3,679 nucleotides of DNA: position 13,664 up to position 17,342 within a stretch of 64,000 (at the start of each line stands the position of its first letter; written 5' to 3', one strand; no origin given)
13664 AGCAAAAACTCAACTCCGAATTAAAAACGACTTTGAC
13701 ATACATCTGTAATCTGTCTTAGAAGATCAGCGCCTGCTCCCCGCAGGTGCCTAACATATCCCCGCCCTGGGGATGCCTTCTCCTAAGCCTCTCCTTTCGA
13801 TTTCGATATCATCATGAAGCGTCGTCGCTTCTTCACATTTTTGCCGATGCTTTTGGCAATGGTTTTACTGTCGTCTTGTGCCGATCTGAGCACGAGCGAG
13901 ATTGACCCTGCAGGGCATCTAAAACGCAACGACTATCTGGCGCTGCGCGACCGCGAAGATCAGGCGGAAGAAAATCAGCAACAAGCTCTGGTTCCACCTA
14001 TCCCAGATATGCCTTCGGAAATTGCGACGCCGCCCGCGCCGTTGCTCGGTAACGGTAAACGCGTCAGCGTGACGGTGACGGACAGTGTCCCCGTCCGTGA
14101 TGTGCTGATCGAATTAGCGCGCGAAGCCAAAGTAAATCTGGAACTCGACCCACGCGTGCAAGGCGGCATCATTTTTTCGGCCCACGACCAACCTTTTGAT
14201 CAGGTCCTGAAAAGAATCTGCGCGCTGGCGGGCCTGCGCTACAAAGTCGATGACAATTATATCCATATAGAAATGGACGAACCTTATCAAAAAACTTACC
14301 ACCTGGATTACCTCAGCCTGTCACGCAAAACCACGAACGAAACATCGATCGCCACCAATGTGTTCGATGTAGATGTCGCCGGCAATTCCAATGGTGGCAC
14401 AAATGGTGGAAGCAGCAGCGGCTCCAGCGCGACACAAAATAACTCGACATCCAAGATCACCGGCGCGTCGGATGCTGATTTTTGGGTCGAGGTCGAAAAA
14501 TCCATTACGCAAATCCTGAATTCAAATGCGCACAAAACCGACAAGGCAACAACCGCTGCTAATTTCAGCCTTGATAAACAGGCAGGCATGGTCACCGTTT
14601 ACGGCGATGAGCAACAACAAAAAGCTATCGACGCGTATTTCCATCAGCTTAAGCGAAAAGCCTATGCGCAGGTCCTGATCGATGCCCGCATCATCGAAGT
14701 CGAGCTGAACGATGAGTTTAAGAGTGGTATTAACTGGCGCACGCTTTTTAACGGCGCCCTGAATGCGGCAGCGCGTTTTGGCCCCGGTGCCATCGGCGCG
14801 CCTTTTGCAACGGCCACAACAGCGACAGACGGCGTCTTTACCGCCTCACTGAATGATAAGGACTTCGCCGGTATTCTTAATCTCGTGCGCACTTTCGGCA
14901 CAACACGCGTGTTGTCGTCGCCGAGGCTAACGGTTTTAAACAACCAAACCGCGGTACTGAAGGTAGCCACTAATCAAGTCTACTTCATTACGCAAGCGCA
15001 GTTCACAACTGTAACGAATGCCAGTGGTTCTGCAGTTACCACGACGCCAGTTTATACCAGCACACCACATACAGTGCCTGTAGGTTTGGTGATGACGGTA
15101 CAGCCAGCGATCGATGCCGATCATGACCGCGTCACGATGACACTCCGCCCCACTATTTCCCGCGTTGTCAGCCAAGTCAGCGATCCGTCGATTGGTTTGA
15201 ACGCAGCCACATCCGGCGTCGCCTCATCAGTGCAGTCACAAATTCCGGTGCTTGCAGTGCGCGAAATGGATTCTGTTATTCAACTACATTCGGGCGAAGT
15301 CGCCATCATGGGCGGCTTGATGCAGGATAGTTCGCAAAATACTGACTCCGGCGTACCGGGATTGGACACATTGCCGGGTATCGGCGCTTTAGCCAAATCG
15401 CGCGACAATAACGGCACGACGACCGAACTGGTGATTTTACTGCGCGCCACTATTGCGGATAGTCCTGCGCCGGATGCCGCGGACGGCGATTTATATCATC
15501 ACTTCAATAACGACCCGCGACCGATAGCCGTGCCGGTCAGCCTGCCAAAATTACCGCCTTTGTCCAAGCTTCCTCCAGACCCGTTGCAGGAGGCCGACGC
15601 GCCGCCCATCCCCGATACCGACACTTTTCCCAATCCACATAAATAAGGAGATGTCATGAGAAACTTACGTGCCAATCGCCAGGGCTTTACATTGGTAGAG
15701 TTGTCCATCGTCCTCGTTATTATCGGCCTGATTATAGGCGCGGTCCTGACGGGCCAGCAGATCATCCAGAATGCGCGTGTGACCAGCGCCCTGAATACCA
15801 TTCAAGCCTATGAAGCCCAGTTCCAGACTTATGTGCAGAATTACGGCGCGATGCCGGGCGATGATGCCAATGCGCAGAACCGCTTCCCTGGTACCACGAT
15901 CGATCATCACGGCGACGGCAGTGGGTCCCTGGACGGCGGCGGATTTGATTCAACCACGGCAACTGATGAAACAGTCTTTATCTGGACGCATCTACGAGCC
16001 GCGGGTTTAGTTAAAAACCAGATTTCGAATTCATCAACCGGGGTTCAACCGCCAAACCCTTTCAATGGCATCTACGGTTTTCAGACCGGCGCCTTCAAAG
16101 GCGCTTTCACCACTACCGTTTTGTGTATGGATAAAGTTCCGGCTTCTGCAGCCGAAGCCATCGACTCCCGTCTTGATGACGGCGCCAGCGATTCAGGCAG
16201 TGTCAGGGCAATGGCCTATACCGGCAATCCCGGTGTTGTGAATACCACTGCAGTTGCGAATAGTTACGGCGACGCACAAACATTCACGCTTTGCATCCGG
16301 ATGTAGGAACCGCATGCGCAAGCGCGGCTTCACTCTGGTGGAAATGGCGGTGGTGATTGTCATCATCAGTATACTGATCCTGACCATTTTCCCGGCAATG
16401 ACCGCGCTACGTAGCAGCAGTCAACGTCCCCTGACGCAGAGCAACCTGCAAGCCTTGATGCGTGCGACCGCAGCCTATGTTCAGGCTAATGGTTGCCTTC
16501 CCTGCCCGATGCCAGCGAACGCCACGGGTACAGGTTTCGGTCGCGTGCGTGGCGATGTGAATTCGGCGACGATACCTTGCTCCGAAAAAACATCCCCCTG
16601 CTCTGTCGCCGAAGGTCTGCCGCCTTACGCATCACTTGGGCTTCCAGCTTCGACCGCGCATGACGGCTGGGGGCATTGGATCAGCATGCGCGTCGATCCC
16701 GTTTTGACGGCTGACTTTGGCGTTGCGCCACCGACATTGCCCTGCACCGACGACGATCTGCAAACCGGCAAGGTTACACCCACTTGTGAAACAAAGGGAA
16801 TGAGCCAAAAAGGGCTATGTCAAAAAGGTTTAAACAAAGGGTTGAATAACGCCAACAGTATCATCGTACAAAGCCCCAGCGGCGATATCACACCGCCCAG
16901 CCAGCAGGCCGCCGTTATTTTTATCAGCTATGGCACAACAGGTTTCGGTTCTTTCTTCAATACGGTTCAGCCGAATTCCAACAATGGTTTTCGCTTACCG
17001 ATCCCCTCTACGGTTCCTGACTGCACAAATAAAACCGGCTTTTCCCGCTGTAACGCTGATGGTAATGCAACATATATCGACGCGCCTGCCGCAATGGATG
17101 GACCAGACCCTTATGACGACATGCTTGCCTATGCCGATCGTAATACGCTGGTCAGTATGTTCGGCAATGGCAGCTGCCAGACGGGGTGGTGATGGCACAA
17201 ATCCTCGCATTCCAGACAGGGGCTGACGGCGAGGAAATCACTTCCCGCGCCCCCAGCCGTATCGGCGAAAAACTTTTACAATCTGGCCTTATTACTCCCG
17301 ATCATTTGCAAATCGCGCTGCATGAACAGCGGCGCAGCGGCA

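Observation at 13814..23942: Compact, translationally coupled type IV filament (T2SS/MSHA-like) locus with three unassignable components and no peptidase, retraction ATPase or minor-pilin set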

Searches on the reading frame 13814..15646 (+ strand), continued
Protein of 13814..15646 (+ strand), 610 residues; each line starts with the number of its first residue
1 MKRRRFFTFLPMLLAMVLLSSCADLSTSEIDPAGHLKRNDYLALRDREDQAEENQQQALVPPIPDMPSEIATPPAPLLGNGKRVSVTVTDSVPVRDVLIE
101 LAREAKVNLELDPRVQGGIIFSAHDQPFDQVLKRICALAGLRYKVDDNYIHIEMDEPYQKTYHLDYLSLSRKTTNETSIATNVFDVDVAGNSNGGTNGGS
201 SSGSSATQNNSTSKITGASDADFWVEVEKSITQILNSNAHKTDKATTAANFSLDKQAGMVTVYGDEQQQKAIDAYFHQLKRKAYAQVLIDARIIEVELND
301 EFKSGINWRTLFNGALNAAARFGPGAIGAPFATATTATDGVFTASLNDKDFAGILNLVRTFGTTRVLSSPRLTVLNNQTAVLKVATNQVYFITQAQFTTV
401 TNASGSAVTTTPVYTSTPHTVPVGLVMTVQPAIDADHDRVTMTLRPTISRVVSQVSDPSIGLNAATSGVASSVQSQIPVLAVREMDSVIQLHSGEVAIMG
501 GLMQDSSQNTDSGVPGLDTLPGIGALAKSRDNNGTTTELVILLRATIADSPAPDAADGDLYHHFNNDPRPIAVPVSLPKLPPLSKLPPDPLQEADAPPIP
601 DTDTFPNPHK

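Call 93: search_solved_structures(query=L061:17879-19591:+, max_evalue=1e-60)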
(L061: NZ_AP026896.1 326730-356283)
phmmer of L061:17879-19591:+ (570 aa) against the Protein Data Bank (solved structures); distinct sequences matched with E-value up to 1e-60: 12.
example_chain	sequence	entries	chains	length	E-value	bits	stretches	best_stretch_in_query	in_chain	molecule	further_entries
6f8l_G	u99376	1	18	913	1.5e-134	452.9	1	4-564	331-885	Type IV pilus assembly protein PilF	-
5zfr_A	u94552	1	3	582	2.2e-130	439.1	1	4-565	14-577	Type IV pilus biogenesis ATPase PilB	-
6olj_C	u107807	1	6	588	8.6e-127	427.3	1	8-565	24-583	Type IV pilus biogenesis ATPase PilB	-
5tsg_B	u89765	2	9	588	2.4e-126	425.8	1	8-565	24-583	Type IV pilus biogenesis ATPase PilB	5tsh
3jc8_Ba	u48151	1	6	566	3.2e-121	408.9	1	8-563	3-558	Type IV-A pilus assembly ATPase PilB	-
4pht_A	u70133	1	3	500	4.9e-109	368.7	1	163-567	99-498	General secretory pathway protein E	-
4kss_A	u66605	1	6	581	1.9e-106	360.1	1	179-569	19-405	Type II secretion system protein E, hemolysin-coregulated protein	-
4ksr_A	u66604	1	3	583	2.9e-106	359.5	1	179-567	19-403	Type II secretion system protein E, Hemolysin-coregulated protein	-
1p9r_A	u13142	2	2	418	4.4e-106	358.9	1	179-564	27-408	General secretion pathway protein E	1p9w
5oiu_A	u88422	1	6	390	3.2e-97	329.7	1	182-564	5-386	Type IV pilus assembly protein PilF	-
5it5_F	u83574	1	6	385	9e-97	328.2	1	186-564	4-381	ATP binding motif-containing protein PilF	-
6ejf_A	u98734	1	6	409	9.7e-97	328.1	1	186-564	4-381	Type IV pilus assembly protein PilF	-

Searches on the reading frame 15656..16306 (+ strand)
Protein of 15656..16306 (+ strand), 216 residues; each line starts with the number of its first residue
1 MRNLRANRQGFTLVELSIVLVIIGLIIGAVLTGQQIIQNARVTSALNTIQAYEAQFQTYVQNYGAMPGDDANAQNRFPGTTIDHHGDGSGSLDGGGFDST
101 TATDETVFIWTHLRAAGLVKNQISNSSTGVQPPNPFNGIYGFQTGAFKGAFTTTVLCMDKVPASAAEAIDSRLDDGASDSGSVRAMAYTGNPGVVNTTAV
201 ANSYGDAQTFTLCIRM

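Call 3: search_protein_families(library=pfam, proteins=[window:15656-16306:+], max_evalue=0.1)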
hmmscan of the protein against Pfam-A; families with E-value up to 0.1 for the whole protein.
window:15656-16306:+ (216 aa): 1 family
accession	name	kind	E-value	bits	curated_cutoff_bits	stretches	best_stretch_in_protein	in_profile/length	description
PF07963.17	N_methyl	-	2.3e-07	30.5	21.2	1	5-31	1-27/27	Prokaryotic N-terminal methylation motif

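Call 4: search_protein_families(library=ncbifam, proteins=[window:15656-16306:+], max_evalue=0.1)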
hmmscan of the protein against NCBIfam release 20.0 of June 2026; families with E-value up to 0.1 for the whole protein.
window:15656-16306:+ (216 aa): 12 families
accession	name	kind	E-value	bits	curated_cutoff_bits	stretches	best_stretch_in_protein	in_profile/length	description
TIGR01708.2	typeII_sec_gspH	equivalog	2e-06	27.9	80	1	9-58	2-49/169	type II secretion system minor pseudopilin GspH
TIGR02532.1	IV_pilin_GFxxxE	domain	2.1e-06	27.3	16.3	1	8-31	1-24/24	prepilin-type N-terminal cleavage/methylation domain-containing protein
TIGR01710.1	typeII_sec_gspG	equivalog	1e-05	25.6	88.85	1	9-70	1-63/134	type II secretion system major pseudopilin GspG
NF007862.0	PRK10574.1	equivalog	1.7e-05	25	138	1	7-57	3-54/145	prepilin peptidase-dependent pilin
NF040999.1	pilin_ComGC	equivalog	0.0017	18.5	75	1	9-60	2-54/84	competence type IV pilus major pilin ComGC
TIGR02596.1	TIGR02596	subfamily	0.004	17.3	70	1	11-50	1-41/196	Verru_Chthon cassette protein D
NF047788.1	TransRegPocR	equivalog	0.0072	15.6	500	1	12-65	83-136/296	transcriptional regulator PocR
NF007800.0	PRK10506.1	equivalog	0.015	15.2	158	1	6-57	6-58/163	prepilin peptidase-dependent protein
NF041775.1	typeIV_PilA_Myxo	equivalog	0.023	14.7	400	1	7-36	9-37/214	type IV pilin protein PilA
NF007660.0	PRK10332.1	equivalog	0.054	14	86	1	6-57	6-56/107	prepilin-type N-terminal cleavage/methylation domain-containing protein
NF037998.2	RND_1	equivalog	0.054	11.1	400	1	17-74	8-63/1237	protein translocase SecDF, variant type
NF008015.0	PRK10745.1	equivalog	0.071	11.4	883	1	15-60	97-143/622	low affinity potassium transporter Kup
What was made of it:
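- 15656..16306 (+): Prepilin 1 (216 aa; leader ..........|FTLVE; two C-terminal Cys). Candidate major pilin. N_methyl/TIGR02532 hits (calls 3, 4).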

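Call 75: search_solved_structures(query=window:15656-16306:+, max_evalue=0.01)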
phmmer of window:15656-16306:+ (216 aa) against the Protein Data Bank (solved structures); distinct sequences matched with E-value up to 0.01: 4.
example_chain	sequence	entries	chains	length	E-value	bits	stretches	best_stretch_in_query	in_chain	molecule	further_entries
5kua_A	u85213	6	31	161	0.00016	24.8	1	11-73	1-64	pilin | Neisseria meningitidis PilE variant SB-GATDH | Neisseria meningitidis PilE, SB-DATDH variant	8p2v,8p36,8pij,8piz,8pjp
8p3b_A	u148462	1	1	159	0.00022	24.4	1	11-73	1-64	Fimbrial protein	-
1ay2_A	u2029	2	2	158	0.0045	20.1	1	11-79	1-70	TYPE 4 PILIN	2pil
9egp_A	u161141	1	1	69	0.0099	19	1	6-59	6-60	Geopilin domain 1 protein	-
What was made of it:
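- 15656..16306 (+): PDB hits cover only the N-terminal helix of type IVa pilins such as PilE (call 75).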

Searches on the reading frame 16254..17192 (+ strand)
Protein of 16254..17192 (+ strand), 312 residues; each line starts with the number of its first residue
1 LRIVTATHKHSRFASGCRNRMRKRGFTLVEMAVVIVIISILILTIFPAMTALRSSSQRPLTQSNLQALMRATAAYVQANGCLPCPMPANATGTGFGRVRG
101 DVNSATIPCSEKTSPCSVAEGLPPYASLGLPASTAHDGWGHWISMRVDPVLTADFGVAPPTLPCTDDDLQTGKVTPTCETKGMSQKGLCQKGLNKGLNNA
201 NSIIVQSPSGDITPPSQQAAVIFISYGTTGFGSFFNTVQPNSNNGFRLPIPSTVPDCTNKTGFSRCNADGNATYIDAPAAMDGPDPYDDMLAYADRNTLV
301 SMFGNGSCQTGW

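Call 3: search_protein_families(library=pfam, proteins=[window:16254-17192:+], max_evalue=0.1)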
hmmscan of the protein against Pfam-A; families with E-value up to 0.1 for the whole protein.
window:16254-17192:+ (312 aa): 2 families
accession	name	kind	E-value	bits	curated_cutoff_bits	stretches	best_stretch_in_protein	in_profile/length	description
PF07963.17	N_methyl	-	8.6e-08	31.9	21.2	1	20-45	1-26/27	Prokaryotic N-terminal methylation motif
PF03806.19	ABG_transport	-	0.062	12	27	1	20-65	251-295/502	AbgT putative transporter family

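Call 4: search_protein_families(library=ncbifam, proteins=[window:16254-17192:+], max_evalue=0.1)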
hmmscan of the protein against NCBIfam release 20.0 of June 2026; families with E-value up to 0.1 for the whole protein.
window:16254-17192:+ (312 aa): 14 families
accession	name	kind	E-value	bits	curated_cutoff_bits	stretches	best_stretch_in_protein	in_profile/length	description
NF040999.1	pilin_ComGC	equivalog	6.9e-08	32.6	75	1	24-55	2-33/84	competence type IV pilus major pilin ComGC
TIGR01710.1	typeII_sec_gspG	equivalog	2e-07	31.1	88.85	1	24-83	1-60/134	type II secretion system major pseudopilin GspG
NF041775.1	typeIV_PilA_Myxo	equivalog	1e-06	28.9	400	1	18-76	5-63/214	type IV pilin protein PilA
TIGR02532.1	IV_pilin_GFxxxE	domain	1.8e-06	27.5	16.3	1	23-44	1-22/24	prepilin-type N-terminal cleavage/methylation domain-containing protein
TIGR01708.2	typeII_sec_gspH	equivalog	2.1e-05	24.6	80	1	24-74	2-49/169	type II secretion system minor pseudopilin GspH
NF040982.1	ComGD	equivalog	0.0001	22.7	70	1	23-72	1-50/139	competence type IV pilus minor pilin ComGD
NF041013.1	T4P_ComGE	equivalog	0.00029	20.9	49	1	23-70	3-50/83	competence type IV pilus minor pilin ComGE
NF007848.0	PRK10557.1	equivalog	0.00034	20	120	1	19-76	6-63/192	prepilin peptidase-dependent protein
NF007862.0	PRK10574.1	equivalog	0.00052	20.2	138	1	21-49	2-30/145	prepilin peptidase-dependent pilin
NF041002.1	pilin_ComGF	equivalog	0.0063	16.7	80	1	24-57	2-35/139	competence type IV pilus minor pilin ComGF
NF038303.1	EPS_HpsB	equivalog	0.0086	16.1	150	1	23-50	2-29/211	hormogonium polysaccharide secretion pseudopilin HpsB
NF007800.0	PRK10506.1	equivalog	0.011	15.5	158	1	21-44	6-29/163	prepilin peptidase-dependent protein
TIGR02596.1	TIGR02596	subfamily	0.012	15.7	70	1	26-56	1-32/196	Verru_Chthon cassette protein D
TIGR02599.1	TIGR02599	subfamily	0.087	12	256.5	0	25-55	1-31/361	Verru_Chthon cassette protein C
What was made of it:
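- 16314..17192 (+): Prepilin 2 (292 aa; leader MRKRG|FTLVE; Cys-rich). Candidate minor or tip pilin. N_methyl hit (calls 3, 4).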

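Call 76: search_solved_structures(query=window:16314-17192:+, max_evalue=0.01)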
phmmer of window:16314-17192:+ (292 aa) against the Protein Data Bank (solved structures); distinct sequences matched with E-value up to 0.01: 6.
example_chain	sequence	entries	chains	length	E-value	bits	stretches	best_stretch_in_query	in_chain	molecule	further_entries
6xxe_A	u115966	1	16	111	2.6e-05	26.9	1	6-101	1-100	Uncharacterized protein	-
8qqj_J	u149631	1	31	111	2.8e-05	26.7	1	6-101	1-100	Type IV narrow pilus major component PilA5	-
8pfb_G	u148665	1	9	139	0.00025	23.6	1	6-59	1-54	Type IV pilin PilE1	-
9egp_A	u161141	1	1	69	0.0017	20.9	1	2-51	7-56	Geopilin domain 1 protein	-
7tgg_A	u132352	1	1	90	0.0025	20.4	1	3-52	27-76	Geopilin domain 1 protein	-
9lab_B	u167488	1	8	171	0.0044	19.6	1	2-48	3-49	MSHA major pilin subunit MshA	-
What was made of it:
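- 16314..17192 (+): PDB hits cover only the N-terminal helix (call 76).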
